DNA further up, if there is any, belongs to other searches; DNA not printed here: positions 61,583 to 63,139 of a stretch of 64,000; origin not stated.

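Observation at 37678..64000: Surface-glycan island encoding a full NDP-deoxysugar tailoring set (C-methyl, O-methyl, carbamoyl, amino), suggesting a noviose-like decorated sugar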

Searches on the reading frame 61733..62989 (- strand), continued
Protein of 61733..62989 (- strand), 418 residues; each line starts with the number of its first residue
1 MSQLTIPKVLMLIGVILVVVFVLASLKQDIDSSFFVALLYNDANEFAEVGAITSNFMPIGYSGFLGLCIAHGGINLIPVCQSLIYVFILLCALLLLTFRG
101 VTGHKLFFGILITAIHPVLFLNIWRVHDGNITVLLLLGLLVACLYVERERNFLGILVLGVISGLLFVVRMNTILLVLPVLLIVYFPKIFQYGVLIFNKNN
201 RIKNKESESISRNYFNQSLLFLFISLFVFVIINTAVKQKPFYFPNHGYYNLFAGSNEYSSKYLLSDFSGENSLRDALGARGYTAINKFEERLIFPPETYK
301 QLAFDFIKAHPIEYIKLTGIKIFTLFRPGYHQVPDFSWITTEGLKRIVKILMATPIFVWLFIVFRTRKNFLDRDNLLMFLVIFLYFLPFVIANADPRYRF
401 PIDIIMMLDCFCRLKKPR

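Call 57: find_encoding_contigs(protein=P0080, flank=8000, max_places=1)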
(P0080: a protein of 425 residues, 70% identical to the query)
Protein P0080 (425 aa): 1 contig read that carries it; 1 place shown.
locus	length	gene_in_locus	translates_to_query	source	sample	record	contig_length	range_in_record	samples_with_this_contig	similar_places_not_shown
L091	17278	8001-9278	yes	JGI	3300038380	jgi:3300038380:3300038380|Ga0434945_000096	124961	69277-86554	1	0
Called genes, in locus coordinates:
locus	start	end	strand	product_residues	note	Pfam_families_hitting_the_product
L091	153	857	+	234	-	PF00535:Glycos_transf_2, PF10111:Glyco_tranf_2_2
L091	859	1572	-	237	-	PF05148:Methyltransf_8 (weak), PF13489:Methyltransf_23, PF07021:MetW (weak), PF13847:Methyltransf_31, PF08241:Methyltransf_11, PF08242:Methyltransf_12 (weak), PF13649:Methyltransf_25, PF01739:CheR (weak)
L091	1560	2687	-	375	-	PF01041:DegT_DnrJ_EryC1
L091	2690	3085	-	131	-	PF19480:DUF6016, PF05523:FdtA (weak)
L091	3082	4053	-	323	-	PF01073:3Beta_HSD, PF01370:Epimerase, PF02719:Polysacc_synt_2, PF04321:RmlD_sub_bind, PF07993:NAD_binding_4, PF16363:GDP_Man_Dehyd, PF13460:NAD_binding_10 (weak)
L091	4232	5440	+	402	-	PF03446:NAD_binding_2 (faint), PF03721:UDPG_MGDP_dh_N, PF00984:UDPG_MGDP_dh, PF03720:UDPG_MGDP_dh_C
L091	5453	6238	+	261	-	PF01370:Epimerase, PF04321:RmlD_sub_bind, PF16363:GDP_Man_Dehyd, PF02719:Polysacc_synt_2, PF07993:NAD_binding_4 (weak)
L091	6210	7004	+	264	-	PF00535:Glycos_transf_2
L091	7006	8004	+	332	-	PF00106:adh_short, PF01073:3Beta_HSD, PF01370:Epimerase, PF02719:Polysacc_synt_2, PF04321:RmlD_sub_bind, PF05368:NmrA, PF07993:NAD_binding_4, PF13460:NAD_binding_10, +2 more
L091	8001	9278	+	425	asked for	PF08421:Methyltransf_13, PF13489:Methyltransf_23, PF08242:Methyltransf_12 (faint), PF08484:Methyltransf_14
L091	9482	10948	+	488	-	PF13231:PMT_2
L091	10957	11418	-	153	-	PF14251:PterinBD-DUF4346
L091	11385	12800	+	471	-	PF02310:B12-binding, PF04055:Radical_SAM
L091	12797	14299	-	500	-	PF13231:PMT_2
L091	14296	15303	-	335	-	PF13439:Glyco_transf_4, PF13579:Glyco_trans_4_4, PF20706:GT4-conflict (weak), PF00534:Glycos_transf_1, PF13692:Glyco_trans_1_4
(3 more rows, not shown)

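Call 58: find_encoding_contigs(protein=P0030, flank=8000, max_places=1)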
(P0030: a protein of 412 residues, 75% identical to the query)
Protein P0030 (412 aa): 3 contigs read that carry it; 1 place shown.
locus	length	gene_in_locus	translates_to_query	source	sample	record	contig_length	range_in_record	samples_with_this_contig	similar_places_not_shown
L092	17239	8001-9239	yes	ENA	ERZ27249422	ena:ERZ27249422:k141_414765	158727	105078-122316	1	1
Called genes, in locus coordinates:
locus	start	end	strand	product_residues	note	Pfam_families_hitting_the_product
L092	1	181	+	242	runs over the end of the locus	PF05711:TylF, PF13578:Methyltransf_24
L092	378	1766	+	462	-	-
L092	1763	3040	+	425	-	-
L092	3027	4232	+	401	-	-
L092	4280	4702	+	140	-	PF14667:Polysacc_synt_C (weak), PF00190:Cupin_1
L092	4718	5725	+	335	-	PF01408:GFO_IDH_MocA, PF22725:GFO_IDH_MocA_C3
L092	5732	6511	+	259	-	PF01370:Epimerase, PF04321:RmlD_sub_bind, PF02719:Polysacc_synt_2, PF16363:GDP_Man_Dehyd, PF07993:NAD_binding_4 (weak)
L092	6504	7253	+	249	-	PF00535:Glycos_transf_2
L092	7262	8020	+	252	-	PF00535:Glycos_transf_2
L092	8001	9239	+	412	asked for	PF08421:Methyltransf_13, PF13489:Methyltransf_23, PF08484:Methyltransf_14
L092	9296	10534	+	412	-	PF03721:UDPG_MGDP_dh_N, PF00984:UDPG_MGDP_dh, PF03720:UDPG_MGDP_dh_C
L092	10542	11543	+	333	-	PF01073:3Beta_HSD (weak), PF01370:Epimerase, PF02719:Polysacc_synt_2 (weak), PF04321:RmlD_sub_bind (weak), PF07993:NAD_binding_4, PF16363:GDP_Man_Dehyd, PF02719:Polysacc_synt_2 (weak)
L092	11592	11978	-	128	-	PF07876:Dabb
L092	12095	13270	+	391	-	PF00534:Glycos_transf_1, PF13692:Glyco_trans_1_4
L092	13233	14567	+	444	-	-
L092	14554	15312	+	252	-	PF05575:V_cholerae_RfbT (faint), PF02475:TRM5-TYW2_MTfase, PF05050:Methyltransf_21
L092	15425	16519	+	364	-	PF00288:GHMP_kinases_N, PF08544:GHMP_kinases_C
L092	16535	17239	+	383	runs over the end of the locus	PF20706:GT4-conflict, PF00534:Glycos_transf_1, PF13692:Glyco_trans_1_4, PF13524:Glyco_trans_1_2 (weak)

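Call 66: find_encoding_contigs(protein=P0112, flank=8000, max_places=1)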
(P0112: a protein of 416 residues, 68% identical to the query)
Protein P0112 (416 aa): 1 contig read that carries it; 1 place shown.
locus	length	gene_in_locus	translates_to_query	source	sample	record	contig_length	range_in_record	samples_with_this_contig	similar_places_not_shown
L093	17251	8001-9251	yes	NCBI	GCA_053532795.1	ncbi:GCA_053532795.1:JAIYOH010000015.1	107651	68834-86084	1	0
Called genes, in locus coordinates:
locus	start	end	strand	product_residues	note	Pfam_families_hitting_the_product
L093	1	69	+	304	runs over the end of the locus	PF02522:Antibiotic_NAT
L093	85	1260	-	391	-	PF05147:LANC_like (faint), PF06662:C5-epim_C (faint), PF07470:Glyco_hydro_88 (faint), PF07944:Beta-AFase-like_GH127_cat (faint), PF09492:Pec_lyase (faint), PF13243:SQHop_cyclase_C (weak), PF25840:Ulvan_lyase_N (faint)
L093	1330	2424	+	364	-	PF02350:Epimerase_2, PF04007:DUF354 (weak)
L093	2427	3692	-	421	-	PF01210:NAD_Gly3P_dh_N (faint), PF02826:2-Hacid_dh_C (faint), PF03446:NAD_binding_2 (weak), PF03721:UDPG_MGDP_dh_N, PF03807:F420_oxidored (faint), PF00984:UDPG_MGDP_dh, PF03720:UDPG_MGDP_dh_C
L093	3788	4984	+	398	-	PF03446:NAD_binding_2 (faint), PF03721:UDPG_MGDP_dh_N, PF00984:UDPG_MGDP_dh, PF03720:UDPG_MGDP_dh_C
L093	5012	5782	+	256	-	PF01370:Epimerase, PF04321:RmlD_sub_bind, PF02719:Polysacc_synt_2, PF16363:GDP_Man_Dehyd, PF07993:NAD_binding_4 (weak)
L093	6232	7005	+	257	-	PF00535:Glycos_transf_2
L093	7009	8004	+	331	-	PF00106:adh_short, PF01073:3Beta_HSD, PF01370:Epimerase, PF02719:Polysacc_synt_2, PF04321:RmlD_sub_bind, PF05368:NmrA, PF07993:NAD_binding_4, PF08659:KR, +3 more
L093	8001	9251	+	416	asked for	PF08421:Methyltransf_13, PF13489:Methyltransf_23, PF08484:Methyltransf_14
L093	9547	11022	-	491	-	PF02310:B12-binding, PF04055:Radical_SAM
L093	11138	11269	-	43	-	-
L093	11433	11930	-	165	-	PF13489:Methyltransf_23, PF07021:MetW (weak), PF08241:Methyltransf_11, PF08242:Methyltransf_12 (faint), PF13649:Methyltransf_25 (weak), PF13847:Methyltransf_31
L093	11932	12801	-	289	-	PF01209:Ubie_methyltran, PF02353:CMAS, PF13489:Methyltransf_23, PF13847:Methyltransf_31, PF08241:Methyltransf_11, PF08242:Methyltransf_12, PF13649:Methyltransf_25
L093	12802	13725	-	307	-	PF00535:Glycos_transf_2, PF13641:Glyco_tranf_2_3 (weak)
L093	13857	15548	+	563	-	PF13231:PMT_2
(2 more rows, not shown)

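Call 67: find_encoding_contigs(protein=P0076, flank=8000, max_places=1)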
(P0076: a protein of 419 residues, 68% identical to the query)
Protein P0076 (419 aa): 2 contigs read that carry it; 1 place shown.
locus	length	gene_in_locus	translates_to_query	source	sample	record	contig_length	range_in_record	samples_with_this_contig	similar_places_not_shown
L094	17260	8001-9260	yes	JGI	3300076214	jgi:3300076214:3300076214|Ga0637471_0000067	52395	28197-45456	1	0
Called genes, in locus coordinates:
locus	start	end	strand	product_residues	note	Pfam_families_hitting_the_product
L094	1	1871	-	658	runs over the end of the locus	-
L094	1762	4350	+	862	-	-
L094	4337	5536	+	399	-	PF03721:UDPG_MGDP_dh_N, PF00984:UDPG_MGDP_dh, PF03720:UDPG_MGDP_dh_C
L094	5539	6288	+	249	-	PF01370:Epimerase, PF04321:RmlD_sub_bind, PF01073:3Beta_HSD (weak), PF02719:Polysacc_synt_2, PF16363:GDP_Man_Dehyd, PF07993:NAD_binding_4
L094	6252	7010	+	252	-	PF00535:Glycos_transf_2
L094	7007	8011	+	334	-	PF00106:adh_short, PF01073:3Beta_HSD, PF01370:Epimerase, PF02719:Polysacc_synt_2, PF04321:RmlD_sub_bind, PF05368:NmrA, PF07993:NAD_binding_4, PF13460:NAD_binding_10, +3 more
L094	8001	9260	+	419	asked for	PF08421:Methyltransf_13, PF13489:Methyltransf_23, PF08484:Methyltransf_14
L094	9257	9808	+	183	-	PF00561:Abhydrolase_1 (faint), PF06821:Ser_hydrolase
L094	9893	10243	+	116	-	-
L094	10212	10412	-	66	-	-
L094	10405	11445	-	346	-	PF00106:adh_short (weak), PF01073:3Beta_HSD, PF01370:Epimerase, PF02719:Polysacc_synt_2, PF04321:RmlD_sub_bind, PF05368:NmrA (weak), PF07993:NAD_binding_4, PF16363:GDP_Man_Dehyd, +1 more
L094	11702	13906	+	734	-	PF00324:AA_permease, PF13520:AA_permease_2, PF21555:CCC_C_1st_pro, PF21554:CCC_C_2nd_pro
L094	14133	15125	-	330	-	PF09084:NMT1, PF13379:NMT1_2, PF12974:Phosphonate-bd (faint)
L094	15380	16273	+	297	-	PF00535:Glycos_transf_2, PF26629:GT2_TM_C (weak)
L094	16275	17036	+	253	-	PF00483:NTP_transferase, PF12804:NTP_transf_3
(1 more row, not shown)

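Call 75: search_protein_families(library=pfam, proteins=[L005:3380-5296:+, L005:5313-5939:+, L005:6084-7442:+, L004:3693-5600:+, L004:5581-6852:+], max_evalue=0.001)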
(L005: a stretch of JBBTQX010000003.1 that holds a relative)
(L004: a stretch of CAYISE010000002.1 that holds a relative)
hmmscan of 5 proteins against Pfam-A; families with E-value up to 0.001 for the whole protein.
L005:3380-5296:+ (638 aa): 5 families
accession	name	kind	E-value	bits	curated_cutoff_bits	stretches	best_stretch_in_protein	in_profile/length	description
PF00733.27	Asn_synthase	-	3.4e-88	297.1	21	1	245-633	2-353/354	Asparagine synthase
PF13537.11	GATase_7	-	1e-46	158.4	25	1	51-170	2-123/123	Glutamine amidotransferase domain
PF13522.11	GATase_6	-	1.2e-42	145.4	27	1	43-164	9-130/130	Glutamine amidotransferase domain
PF12481.13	DUF3700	-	2.1e-05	24.5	27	1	117-163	124-171/228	Aluminium induced protein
PF02540.23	NAD_synthase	-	0.00042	20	21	1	242-335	2-92/242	NAD synthase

L005:5313-5939:+ (208 aa): 0 families

L005:6084-7442:+ (452 aa): 0 families

L004:3693-5600:+ (635 aa): 6 families
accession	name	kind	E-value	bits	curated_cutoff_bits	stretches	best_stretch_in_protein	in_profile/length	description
PF00733.27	Asn_synthase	-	3.3e-92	310.3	21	1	241-630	1-353/354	Asparagine synthase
PF13537.11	GATase_7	-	6.8e-44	149.3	25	1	51-168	2-123/123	Glutamine amidotransferase domain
PF13522.11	GATase_6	-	1.9e-40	138.3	27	1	33-162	1-130/130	Glutamine amidotransferase domain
PF02540.23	NAD_synthase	-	2.1e-05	24.2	21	1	239-323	2-84/242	NAD synthase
PF06508.19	QueC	-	6.8e-05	22.9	22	1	263-321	5-61/210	Queuosine biosynthesis protein QueC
PF12481.13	DUF3700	-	6.9e-05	22.9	27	1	107-154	109-163/228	Aluminium induced protein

L004:5581-6852:+ (423 aa): 0 families

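Call 76: search_protein_representatives(protein=P0001)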
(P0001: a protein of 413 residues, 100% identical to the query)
Query: 413 residues. Proteins with E-value up to 0.001 (for the whole library): 13045; up to 1e-10: 7759; up to 1e-30: 3232. The best 150 are listed.
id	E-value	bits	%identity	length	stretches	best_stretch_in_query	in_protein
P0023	3.1e-211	718.3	72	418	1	4-413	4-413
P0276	6.7e-153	526.2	54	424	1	6-413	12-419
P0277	2.3e-134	465.1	58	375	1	7-369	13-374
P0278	4.8e-121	421.3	48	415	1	10-413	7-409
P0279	7.6e-117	407.5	49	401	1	9-412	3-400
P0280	1.7e-113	396.5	45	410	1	8-413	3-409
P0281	3.8e-112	392.0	48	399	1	11-407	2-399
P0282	2.3e-110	386.1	71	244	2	37-171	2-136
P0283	2.8e-110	385.8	48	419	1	7-413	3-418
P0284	3.6e-110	385.5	47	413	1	10-413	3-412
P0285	7.8e-109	381.1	47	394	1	8-413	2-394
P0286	2.6e-108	379.4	43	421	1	10-413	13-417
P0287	2.8e-107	376.0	44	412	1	9-411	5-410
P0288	4.8e-107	375.2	44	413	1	9-412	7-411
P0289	3.8e-105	369.0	46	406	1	10-412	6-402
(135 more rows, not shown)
